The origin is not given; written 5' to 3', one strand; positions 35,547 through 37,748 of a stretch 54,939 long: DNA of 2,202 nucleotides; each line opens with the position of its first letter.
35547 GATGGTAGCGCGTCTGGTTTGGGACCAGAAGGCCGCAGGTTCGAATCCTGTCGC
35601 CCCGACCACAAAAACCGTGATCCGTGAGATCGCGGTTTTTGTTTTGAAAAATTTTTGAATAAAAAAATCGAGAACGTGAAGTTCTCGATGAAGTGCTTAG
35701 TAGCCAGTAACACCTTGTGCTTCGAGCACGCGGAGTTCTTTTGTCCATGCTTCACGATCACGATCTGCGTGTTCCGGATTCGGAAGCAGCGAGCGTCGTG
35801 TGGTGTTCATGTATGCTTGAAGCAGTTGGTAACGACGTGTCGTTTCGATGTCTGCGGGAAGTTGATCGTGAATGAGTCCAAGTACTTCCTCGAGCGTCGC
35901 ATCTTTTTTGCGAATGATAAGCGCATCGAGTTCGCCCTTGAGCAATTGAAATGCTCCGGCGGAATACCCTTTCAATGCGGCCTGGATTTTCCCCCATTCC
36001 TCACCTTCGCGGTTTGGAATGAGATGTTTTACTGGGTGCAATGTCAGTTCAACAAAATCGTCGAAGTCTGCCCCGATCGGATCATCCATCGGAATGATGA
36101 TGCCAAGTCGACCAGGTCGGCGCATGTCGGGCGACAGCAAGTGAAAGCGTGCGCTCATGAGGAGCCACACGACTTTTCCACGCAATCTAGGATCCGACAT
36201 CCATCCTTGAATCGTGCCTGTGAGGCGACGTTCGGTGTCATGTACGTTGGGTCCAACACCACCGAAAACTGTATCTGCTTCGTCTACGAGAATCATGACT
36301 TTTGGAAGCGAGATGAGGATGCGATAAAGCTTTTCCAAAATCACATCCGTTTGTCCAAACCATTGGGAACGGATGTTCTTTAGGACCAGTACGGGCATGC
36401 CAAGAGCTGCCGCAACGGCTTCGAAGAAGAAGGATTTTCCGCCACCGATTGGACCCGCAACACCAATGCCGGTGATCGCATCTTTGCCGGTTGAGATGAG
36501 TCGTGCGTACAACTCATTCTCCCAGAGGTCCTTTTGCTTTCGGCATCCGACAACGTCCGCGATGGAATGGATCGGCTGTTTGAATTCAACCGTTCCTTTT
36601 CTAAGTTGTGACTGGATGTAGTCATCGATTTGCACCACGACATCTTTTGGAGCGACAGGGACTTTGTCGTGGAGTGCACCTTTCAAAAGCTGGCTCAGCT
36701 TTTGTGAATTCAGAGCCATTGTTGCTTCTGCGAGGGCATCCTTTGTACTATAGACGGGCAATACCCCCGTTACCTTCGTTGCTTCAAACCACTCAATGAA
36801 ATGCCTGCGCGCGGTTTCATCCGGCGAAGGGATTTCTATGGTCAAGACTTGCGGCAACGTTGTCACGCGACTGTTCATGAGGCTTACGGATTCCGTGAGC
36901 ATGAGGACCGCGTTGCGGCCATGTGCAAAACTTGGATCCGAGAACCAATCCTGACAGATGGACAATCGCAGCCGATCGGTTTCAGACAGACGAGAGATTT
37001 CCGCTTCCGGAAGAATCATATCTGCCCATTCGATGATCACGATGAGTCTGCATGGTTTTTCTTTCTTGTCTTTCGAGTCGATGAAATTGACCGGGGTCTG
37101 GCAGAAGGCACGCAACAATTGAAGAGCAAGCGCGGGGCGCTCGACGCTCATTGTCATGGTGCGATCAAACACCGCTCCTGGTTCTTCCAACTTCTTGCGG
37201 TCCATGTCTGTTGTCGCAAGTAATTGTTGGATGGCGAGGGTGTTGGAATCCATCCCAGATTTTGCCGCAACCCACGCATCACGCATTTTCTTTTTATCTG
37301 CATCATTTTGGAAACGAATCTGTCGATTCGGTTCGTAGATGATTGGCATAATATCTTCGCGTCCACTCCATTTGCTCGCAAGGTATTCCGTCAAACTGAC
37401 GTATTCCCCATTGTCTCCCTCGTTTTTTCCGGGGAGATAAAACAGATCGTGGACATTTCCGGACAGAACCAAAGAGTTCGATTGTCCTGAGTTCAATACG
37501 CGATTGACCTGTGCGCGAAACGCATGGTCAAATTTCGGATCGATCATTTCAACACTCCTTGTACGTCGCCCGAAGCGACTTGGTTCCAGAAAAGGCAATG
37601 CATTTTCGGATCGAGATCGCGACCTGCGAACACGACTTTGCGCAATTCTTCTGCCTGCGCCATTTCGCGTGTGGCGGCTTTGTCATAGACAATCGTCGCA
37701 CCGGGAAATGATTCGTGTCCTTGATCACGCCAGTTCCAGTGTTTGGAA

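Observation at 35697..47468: PspA/IM30 (ESCRT-III-like) gene embedded in a nine-gene envelope cluster with a tandem AAA+ ATPase, an ABC importer, two PBP-OmpA fusions and a VWA protein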

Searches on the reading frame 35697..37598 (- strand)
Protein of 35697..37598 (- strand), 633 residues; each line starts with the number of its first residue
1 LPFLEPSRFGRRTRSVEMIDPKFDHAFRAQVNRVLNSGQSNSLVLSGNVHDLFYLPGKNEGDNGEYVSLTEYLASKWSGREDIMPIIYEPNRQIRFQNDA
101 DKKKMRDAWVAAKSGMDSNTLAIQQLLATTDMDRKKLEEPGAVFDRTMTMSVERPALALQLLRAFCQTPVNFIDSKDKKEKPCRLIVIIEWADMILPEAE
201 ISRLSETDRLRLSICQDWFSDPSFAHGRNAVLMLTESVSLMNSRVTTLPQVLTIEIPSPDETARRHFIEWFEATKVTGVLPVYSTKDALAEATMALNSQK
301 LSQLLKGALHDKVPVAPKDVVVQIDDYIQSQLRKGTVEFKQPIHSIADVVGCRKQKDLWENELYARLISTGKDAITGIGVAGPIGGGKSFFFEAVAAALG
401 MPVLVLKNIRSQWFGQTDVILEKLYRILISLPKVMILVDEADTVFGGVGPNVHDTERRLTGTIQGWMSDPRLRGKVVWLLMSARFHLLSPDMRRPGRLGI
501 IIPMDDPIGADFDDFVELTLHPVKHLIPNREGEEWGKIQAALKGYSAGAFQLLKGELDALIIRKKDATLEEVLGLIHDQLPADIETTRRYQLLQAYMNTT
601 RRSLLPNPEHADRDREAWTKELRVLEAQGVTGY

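Call 3: search_protein_families(library=pfam, proteins=[window:35697-37598:-], max_evalue=0.01)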
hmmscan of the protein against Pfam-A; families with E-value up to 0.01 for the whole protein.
window:35697-37598:- (633 aa): 1 family
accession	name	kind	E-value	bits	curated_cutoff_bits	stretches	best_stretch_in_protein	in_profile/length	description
PF00004.35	AAA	-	6.4e-12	46.5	21.2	1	380-504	3-129/131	ATPase family associated with various cellular activities (AAA)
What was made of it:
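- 35697..37547 (-): g9: tandem AAA+ ATPase (616 aa), with a degenerate N-terminal module and an intact classical AAA C-terminal module. AAA E 6e-12 (call 3).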

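Call 4: search_protein_families(library=ncbifam, proteins=[window:35697-37598:-], max_evalue=0.01)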
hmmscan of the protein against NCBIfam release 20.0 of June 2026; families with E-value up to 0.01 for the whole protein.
window:35697-37598:- (633 aa): 1 family
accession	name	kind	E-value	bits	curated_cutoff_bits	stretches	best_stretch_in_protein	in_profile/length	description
TIGR01243.1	CDC48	subfamily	3e-09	35.8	802.65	1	361-502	201-341/733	CDC48 family AAA ATPase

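Call 19: find_homologous_proteins(query=window:35697-37598:-)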
Query window:35697-37598:- (633 aa): 1694 proteins with E <= 0.001 among 8000 candidates; the best 120 are listed.
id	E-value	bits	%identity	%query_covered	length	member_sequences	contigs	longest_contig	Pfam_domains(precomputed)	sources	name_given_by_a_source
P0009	0.0e+0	1395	100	97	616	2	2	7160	PF00004.36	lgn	-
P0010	0.0e+0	1158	82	97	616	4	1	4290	PF00004.36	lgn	-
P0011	0.0e+0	1069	76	97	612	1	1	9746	PF00004.36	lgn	-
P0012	0.0e+0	1064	76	97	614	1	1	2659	PF00004.36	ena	-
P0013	0.0e+0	1056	76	97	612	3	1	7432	PF00004.36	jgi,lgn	jgi:hypothetical protein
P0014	0.0e+0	1048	73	97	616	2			PF00004.36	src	-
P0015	0.0e+0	1020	72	97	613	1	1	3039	PF00004.36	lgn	-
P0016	8.4e-268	908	64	97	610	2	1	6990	PF00004.36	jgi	-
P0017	7.5e-243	826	61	97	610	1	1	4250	PF00004.36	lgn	-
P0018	5.9e-205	700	52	97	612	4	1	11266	PF00004.36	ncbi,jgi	jgi:hypothetical protein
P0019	2.9e-204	698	52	97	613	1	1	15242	PF00004.36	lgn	-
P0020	1.8e-184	633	49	97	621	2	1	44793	PF00004.36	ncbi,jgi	jgi:hypothetical protein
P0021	1.6e-182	626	49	97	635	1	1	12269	PF00004.36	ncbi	-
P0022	5.2e-180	618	48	97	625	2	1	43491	PF00004.36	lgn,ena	-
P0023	6.1e-179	614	49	96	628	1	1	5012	PF00004.36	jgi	jgi:hypothetical protein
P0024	7.9e-178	611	50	96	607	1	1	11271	PF00004.36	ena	-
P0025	2.2e-177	609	49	96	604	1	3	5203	PF00004.36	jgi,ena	-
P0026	2.2e-177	609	49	96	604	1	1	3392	PF00004.36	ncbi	-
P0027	6.3e-177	608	50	96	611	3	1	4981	PF00004.36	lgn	-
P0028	9.2e-177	607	48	96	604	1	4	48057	PF00004.36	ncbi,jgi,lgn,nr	ncbi:MAG: ATP-binding protein [Verrucomicrobia bacterium]|nr:ATP-binding protein [Verrucomicrobiota 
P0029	9.6e-177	607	49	96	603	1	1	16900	PF00004.36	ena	-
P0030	1.2e-176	607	48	96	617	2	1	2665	PF00004.36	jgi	jgi:SpoVK/Ycf46/Vps4 family AAA+-type ATPase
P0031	6.7e-176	604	48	96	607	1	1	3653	PF00004.36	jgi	jgi:SpoVK/Ycf46/Vps4 family AAA+-type ATPase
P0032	7.0e-176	604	49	96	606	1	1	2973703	PF00004.36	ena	-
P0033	7.3e-176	604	48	97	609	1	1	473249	PF00004.36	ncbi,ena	-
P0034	7.9e-176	604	48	96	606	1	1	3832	PF00004.36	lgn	-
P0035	1.1e-175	604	48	96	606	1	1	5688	PF00004.36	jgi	-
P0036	1.2e-175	604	48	96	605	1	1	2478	PF00004.36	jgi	-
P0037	1.9e-175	603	50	96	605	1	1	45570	PF00004.36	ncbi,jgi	ncbi:MAG: AAA family ATPase [Planctomycetota bacterium]|jgi:hypothetical protein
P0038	2.2e-175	603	48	96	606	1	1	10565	PF00004.36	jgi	jgi:AAA+ superfamily predicted ATPase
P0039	4.3e-175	602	49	96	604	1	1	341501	PF00004.36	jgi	jgi:SpoVK/Ycf46/Vps4 family AAA+-type ATPase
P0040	8.6e-175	601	48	96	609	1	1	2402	PF00004.36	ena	-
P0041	1.5e-174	600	49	96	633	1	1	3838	PF00004.36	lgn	-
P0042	1.5e-174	600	47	96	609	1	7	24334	PF00004.36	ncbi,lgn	-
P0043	2.3e-174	599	47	96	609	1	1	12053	PF00004.36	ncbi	-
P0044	2.5e-174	599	47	96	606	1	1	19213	PF00004.36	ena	-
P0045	3.2e-174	599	48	96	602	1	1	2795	PF00004.36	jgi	jgi:hypothetical protein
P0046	3.2e-174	599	47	97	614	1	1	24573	PF00004.36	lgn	-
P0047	3.5e-174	599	48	96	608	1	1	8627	PF00004.36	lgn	-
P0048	4.5e-174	598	47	96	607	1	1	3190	PF00004.36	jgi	jgi:hypothetical protein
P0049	6.4e-174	598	47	96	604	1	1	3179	PF00004.36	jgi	jgi:hypothetical protein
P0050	9.9e-174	597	47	96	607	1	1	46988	PF00004.36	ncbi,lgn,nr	ncbi:MAG: ATP-binding protein [Candidatus Hydrogenedentes bacterium]|nr:ATP-binding protein [Candida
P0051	1.1e-173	597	47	96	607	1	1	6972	PF00004.36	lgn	-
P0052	1.3e-173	597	49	96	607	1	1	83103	PF00004.36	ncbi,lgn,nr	ncbi:MAG: ATP-binding protein [Acidobacteria bacterium]|nr:ATP-binding protein [Acidobacteriota bact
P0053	1.5e-173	597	48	96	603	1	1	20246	PF00004.36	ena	-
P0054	1.5e-173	597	49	96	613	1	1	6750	PF00004.36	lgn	-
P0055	1.5e-173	597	49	96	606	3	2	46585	PF00004.36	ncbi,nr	ncbi:MAG: ATP-binding protein [Deltaproteobacteria bacterium]|nr:ATP-binding protein [Deltaproteobac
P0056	2.1e-173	596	48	96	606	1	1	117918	PF00004.36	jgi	jgi:hypothetical protein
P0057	3.5e-173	595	47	96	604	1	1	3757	PF00004.36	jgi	-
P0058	6.1e-173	595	49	96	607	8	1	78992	PF00004.36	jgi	jgi:hypothetical protein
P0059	6.5e-173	595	47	96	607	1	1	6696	PF00004.36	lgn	-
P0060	7.9e-173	594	48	96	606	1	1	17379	PF00004.36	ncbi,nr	ncbi:MAG: AAA family ATPase [Verrucomicrobia bacterium]|nr:AAA family ATPase [Verrucomicrobiota bact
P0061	8.8e-173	594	49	96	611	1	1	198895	PF00004.36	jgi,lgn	jgi:hypothetical protein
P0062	1.0e-172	594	47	96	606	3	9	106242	PF00004.36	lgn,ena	-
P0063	1.5e-172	593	48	96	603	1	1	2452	PF00004.36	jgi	jgi:SpoVK/Ycf46/Vps4 family AAA+-type ATPase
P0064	1.8e-172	593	49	96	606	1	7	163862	PF00004.36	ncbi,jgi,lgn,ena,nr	ncbi:MAG TPA: ATP-binding protein [Verrucomicrobiota bacterium]|nr:ATP-binding protein [Verrucomicro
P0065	1.9e-172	593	48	96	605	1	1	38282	PF00004.36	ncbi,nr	ncbi:MAG: ATP-binding protein [Verrucomicrobia bacterium]|nr:ATP-binding protein [Verrucomicrobiota 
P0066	2.3e-172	593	48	97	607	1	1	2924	PF00004.36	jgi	jgi:hypothetical protein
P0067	2.9e-172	592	48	96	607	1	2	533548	PF00004.36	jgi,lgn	-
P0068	5.8e-172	591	48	96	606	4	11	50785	PF00004.36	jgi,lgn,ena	-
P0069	9.5e-172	591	47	96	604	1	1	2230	PF00004.36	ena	-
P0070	1.1e-171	591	47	97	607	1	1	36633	PF00004.36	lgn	-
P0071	1.1e-171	591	47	96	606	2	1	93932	PF00004.36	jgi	-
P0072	1.2e-171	590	47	96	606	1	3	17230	PF00004.36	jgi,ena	jgi:hypothetical protein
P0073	1.3e-171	590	46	96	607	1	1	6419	PF00004.36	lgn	-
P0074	1.9e-171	590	48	96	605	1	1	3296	PF00004.36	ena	-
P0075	2.8e-171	589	47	97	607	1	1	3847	PF00004.36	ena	-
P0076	2.8e-171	589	49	95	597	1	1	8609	PF00004.36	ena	-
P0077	3.1e-171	589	47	97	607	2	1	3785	PF00004.36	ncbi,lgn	ncbi:MAG: AAA family ATPase [bacterium]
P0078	4.1e-171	589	48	96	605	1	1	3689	PF00004.36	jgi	jgi:ATP-dependent 26S proteasome regulatory subunit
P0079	4.2e-171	589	48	95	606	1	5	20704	PF00004.36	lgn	-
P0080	5.6e-171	588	47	96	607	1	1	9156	PF00004.36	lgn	-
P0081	7.7e-171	588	48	96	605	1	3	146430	PF00004.36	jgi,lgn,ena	-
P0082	1.2e-170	587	49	93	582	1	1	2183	PF00004.36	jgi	jgi:SpoVK/Ycf46/Vps4 family AAA+-type ATPase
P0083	1.3e-170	587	46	96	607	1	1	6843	PF00004.36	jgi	jgi:SpoVK/Ycf46/Vps4 family AAA+-type ATPase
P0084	1.6e-170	587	48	96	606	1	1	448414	PF00004.36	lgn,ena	-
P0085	1.9e-170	586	49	96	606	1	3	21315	PF00004.36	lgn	-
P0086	1.9e-170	586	46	97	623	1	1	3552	PF00004.36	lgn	-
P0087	2.1e-170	586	48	96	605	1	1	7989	PF00004.36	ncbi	-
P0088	2.2e-170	586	47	96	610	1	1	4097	PF00004.36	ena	-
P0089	2.4e-170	586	47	96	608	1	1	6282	PF00004.36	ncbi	ncbi:MAG: ATP-binding protein [Acidobacteriota bacterium]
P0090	2.9e-170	586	48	96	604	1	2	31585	PF00004.36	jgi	jgi:hypothetical protein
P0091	3.3e-170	586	46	96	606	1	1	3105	PF00004.36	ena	-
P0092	3.5e-170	586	47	96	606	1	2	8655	PF00004.36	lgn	-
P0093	3.6e-170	585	49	96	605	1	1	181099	PF00004.36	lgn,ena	-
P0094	3.8e-170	585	48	96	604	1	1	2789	PF00004.36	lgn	-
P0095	4.1e-170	585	48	95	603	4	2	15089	PF00004.36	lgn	-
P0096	4.8e-170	585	47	97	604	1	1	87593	PF00004.36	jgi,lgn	jgi:SpoVK/Ycf46/Vps4 family AAA+-type ATPase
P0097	4.9e-170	585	47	96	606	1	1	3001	PF00004.36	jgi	-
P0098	9.9e-170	584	48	95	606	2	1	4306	PF00004.36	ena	-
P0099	1.1e-169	584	48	96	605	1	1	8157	PF00004.36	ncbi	-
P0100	1.2e-169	584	46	99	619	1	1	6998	PF00004.36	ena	-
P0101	1.3e-169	584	48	96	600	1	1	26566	PF00004.36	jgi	jgi:SpoVK/Ycf46/Vps4 family AAA+-type ATPase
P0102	1.6e-169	583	46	96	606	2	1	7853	PF00004.36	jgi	jgi:hypothetical protein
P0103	2.0e-169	583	48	97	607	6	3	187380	PF00004.36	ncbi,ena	-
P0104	2.3e-169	583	48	97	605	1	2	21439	PF00004.36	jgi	jgi:ATP-dependent 26S proteasome regulatory subunit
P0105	2.3e-169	583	48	96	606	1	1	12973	PF00004.36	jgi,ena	-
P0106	2.5e-169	583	49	96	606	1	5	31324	PF00004.36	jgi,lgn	jgi:hypothetical protein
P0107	3.2e-169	582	47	96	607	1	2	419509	PF00004.36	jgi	jgi:ATPase family associated with various cellular activities (AAA)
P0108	3.2e-169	582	48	96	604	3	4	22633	PF00004.36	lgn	-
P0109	3.5e-169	582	48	96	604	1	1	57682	PF00004.36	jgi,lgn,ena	-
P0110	3.7e-169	582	47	96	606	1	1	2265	PF00004.36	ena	-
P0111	3.8e-169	582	46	96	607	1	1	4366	PF00004.36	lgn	-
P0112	4.9e-169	582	47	96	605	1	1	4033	PF00004.36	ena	-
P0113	5.6e-169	582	47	96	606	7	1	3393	PF00004.36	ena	-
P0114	9.1e-169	581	47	96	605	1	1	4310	PF00004.36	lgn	-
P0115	1.2e-168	580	48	96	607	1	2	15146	PF00004.36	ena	-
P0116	1.4e-168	580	48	95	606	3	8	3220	PF00004.36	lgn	-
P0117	1.4e-168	580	47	95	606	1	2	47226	PF00004.36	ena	-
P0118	1.8e-168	580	47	96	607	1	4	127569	PF00004.36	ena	-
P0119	3.6e-168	579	48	96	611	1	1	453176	PF00004.36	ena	-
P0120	3.8e-168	579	47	96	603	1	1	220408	PF00004.36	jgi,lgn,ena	-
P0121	3.8e-168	579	46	97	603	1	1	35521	PF00004.36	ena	-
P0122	4.0e-168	579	46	96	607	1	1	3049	PF00004.36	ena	-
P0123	5.0e-168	578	47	95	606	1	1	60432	PF00004.36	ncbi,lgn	-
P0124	5.0e-168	578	47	97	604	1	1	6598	PF00004.36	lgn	-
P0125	5.6e-168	578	49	96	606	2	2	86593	PF00004.36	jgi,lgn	-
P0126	6.6e-168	578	48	95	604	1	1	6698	PF00004.36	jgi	jgi:SpoVK/Ycf46/Vps4 family AAA+-type ATPase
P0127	6.9e-168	578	48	96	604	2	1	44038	PF00004.36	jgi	jgi:SpoVK/Ycf46/Vps4 family AAA+-type ATPase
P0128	7.4e-168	578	46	96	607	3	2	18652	PF00004.36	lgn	-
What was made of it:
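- Checked: The ATG at 37547 is the g9 start used by the listed homologues (95-97% query coverage of the longer 633-aa ORF; one covers 93% and one 99%; call 19).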

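Call 24: search_solved_structures(query=window:35697-37547:-, max_evalue=0.001, show_alignments=2)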
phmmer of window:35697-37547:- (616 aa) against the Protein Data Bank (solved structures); distinct sequences matched with E-value up to 0.001: 94 (the best 60 are shown).
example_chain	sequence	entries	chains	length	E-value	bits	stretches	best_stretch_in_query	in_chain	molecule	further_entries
5vc7_A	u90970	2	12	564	3.7e-12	48.6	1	345-490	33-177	VCP-like ATPase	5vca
5g4g_A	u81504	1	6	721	5e-12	48.2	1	341-490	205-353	VCP-LIKE ATPASE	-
5g4f_A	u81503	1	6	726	5.1e-12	48.1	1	341-490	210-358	VCP-LIKE ATPASE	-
8rhn_K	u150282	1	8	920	1e-11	47.1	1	352-541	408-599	ATPase family gene 2 protein homolog A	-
7wd3_A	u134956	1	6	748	1.6e-11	46.5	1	353-496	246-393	ATPase family gene 2 protein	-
7nku_A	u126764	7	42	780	1.9e-11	46.3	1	353-496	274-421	ATPase family gene 2 protein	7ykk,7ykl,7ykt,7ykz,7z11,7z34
6chs_H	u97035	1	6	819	2.7e-11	45.8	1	331-492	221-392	Putative cell division control protein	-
9lgo_A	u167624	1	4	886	6.1e-11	44.6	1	352-541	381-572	ATPase family gene 2 protein homolog A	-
7wbb_A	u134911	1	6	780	1.3e-10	43.5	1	353-496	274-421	AFG2 isoform 1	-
7wub_C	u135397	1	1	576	1.9e-10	43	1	331-490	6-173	Transitional endoplasmic reticulum ATPase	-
7wub_D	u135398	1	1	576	1.9e-10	42.9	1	331-490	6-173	Transitional endoplasmic reticulum ATPase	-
8rs9_A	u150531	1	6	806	2e-10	42.9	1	330-487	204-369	Transitional endoplasmic reticulum ATPase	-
8pqx_A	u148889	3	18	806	2.8e-10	42.4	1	330-490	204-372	Transitional endoplasmic reticulum ATPase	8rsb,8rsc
8r0e_A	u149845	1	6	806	2.8e-10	42.4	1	330-486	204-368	Transitional endoplasmic reticulum ATPase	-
1r7r_A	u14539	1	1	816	3e-10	42.3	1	330-490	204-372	Transitional endoplasmic reticulum ATPase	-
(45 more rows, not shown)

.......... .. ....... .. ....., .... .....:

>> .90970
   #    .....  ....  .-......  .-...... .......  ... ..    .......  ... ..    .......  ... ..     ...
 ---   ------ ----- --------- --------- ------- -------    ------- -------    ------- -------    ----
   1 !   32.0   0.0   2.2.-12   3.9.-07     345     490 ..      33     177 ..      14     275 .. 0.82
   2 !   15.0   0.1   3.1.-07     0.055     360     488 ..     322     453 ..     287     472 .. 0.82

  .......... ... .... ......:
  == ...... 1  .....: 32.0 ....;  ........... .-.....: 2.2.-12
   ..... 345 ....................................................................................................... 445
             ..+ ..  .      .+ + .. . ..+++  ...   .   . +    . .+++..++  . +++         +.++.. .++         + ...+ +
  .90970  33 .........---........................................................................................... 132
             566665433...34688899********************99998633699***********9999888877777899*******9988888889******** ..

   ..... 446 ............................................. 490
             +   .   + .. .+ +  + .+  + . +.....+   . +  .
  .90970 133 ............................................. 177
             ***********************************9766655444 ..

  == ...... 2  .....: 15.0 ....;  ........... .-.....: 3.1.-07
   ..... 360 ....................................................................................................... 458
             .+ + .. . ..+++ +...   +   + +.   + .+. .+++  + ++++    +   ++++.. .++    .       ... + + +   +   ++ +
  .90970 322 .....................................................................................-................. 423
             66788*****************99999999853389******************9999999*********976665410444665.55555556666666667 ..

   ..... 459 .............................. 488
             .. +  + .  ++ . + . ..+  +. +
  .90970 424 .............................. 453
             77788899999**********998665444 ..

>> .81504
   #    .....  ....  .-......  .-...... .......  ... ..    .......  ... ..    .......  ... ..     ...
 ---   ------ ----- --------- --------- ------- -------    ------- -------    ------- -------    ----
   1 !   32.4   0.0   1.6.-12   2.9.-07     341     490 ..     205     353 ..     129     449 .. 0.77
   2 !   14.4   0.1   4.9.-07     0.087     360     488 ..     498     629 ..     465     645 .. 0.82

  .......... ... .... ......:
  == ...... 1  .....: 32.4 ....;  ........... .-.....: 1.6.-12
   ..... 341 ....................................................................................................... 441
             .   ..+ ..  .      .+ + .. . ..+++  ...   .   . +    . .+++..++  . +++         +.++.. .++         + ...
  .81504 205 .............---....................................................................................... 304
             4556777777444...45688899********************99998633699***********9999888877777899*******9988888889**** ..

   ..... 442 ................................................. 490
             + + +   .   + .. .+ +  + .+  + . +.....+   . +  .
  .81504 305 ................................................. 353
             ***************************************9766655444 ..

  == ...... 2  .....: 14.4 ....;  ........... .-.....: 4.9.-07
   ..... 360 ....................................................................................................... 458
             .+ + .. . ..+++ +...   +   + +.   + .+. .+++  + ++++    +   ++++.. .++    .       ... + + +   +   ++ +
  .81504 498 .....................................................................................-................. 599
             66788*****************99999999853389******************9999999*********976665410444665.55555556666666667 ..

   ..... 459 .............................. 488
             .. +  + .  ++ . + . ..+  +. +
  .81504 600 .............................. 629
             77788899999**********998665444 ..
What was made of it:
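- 35697..37547 (-): The best PDB matches are VAT, AFG2 and p97 D1; Vps4 is weaker (call 24).
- On Classical AAA clade (PF00004), for the g9 C-terminal module: PDB hits to VAT, AFG2 and p97 (call 24).
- Closest known: Archaeal and eukaryotic ESCRT-III with Vps4. Different: It scores better against Cdc48/VAT/AFG2 D1 (E about 4e-12) than against Vps4 (E about 2e-5) (call 24).
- It matches the classical AAA clade (call 24). g9 resembles Cdc48/VAT/AFG2-type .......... more than Vps4 (call 24).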

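Call 25: find_encoding_contigs(protein=P0032, flank=10000, max_places=1)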
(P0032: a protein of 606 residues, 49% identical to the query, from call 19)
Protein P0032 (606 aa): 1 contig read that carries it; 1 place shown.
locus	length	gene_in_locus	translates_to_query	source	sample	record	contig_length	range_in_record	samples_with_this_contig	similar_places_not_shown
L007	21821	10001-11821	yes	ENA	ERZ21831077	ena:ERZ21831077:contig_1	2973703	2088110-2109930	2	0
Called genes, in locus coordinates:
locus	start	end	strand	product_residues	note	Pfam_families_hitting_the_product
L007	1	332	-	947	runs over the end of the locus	PF13229:Beta_helix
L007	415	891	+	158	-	PF00903:Glyoxalase (weak)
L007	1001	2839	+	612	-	PF09084:NMT1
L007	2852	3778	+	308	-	PF00092:VWA, PF13519:VWA_2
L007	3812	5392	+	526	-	PF00691:OmpA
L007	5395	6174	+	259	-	-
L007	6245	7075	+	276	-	-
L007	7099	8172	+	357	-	-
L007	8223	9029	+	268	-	PF00528:BPD_transp_1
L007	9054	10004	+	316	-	PF20703:nSTAND1 (weak), PF00005:ABC_tran, PF13304:AAA_21 (faint)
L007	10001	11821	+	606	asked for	PF00004:AAA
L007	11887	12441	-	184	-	PF12917:YfbR-like, PF13023:HD_3, PF01966:HD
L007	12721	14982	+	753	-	PF08448:PAS_4 (faint), PF13426:PAS_9 (faint), PF08447:PAS_3 (weak), PF00512:HisKA (weak), PF02518:HATPase_c, PF00072:Response_reg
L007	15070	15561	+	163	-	PF14534:DUF4440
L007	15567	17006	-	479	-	PF13229:Beta_helix (weak)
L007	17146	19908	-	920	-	PF13646:HEAT_2 (faint)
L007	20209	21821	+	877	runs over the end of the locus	-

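Call 26: find_encoding_contigs(protein=P0020, flank=10000, max_places=1)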
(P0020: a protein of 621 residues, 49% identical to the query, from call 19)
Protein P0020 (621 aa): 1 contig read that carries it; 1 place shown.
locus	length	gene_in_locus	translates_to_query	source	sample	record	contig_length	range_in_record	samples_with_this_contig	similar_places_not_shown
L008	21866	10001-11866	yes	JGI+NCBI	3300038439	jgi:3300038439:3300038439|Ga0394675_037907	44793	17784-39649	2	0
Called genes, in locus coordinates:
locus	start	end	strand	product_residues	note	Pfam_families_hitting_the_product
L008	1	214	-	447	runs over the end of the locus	-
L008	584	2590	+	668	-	PF00691:OmpA (faint)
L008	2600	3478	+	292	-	PF00092:VWA, PF13519:VWA_2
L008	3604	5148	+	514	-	PF00691:OmpA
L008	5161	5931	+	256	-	-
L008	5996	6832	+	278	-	-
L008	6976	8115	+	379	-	-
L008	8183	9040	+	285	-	PF00528:BPD_transp_1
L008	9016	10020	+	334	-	PF00005:ABC_tran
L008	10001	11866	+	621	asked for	PF00004:AAA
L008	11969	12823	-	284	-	PF14023:Bestrophin-like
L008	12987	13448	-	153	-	-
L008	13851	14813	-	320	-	PF02388:FemAB, PF13480:Acetyltransf_6, PF02388:FemAB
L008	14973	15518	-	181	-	PF01330:RuvA_N, PF21176:RecR_HhH (faint), PF00633:HHH (faint), PF14520:HHH_5, PF07499:RuvA_C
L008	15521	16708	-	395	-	-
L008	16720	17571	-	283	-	-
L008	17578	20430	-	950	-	PF00133:tRNA-synt_1, PF01406:tRNA-synt_1e (weak), PF09334:tRNA-synt_1g, PF08264:Anticodon_1, PF19302:DUF5915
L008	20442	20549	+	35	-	-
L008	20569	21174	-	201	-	-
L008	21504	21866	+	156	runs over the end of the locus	PF02502:LacAB_rpiB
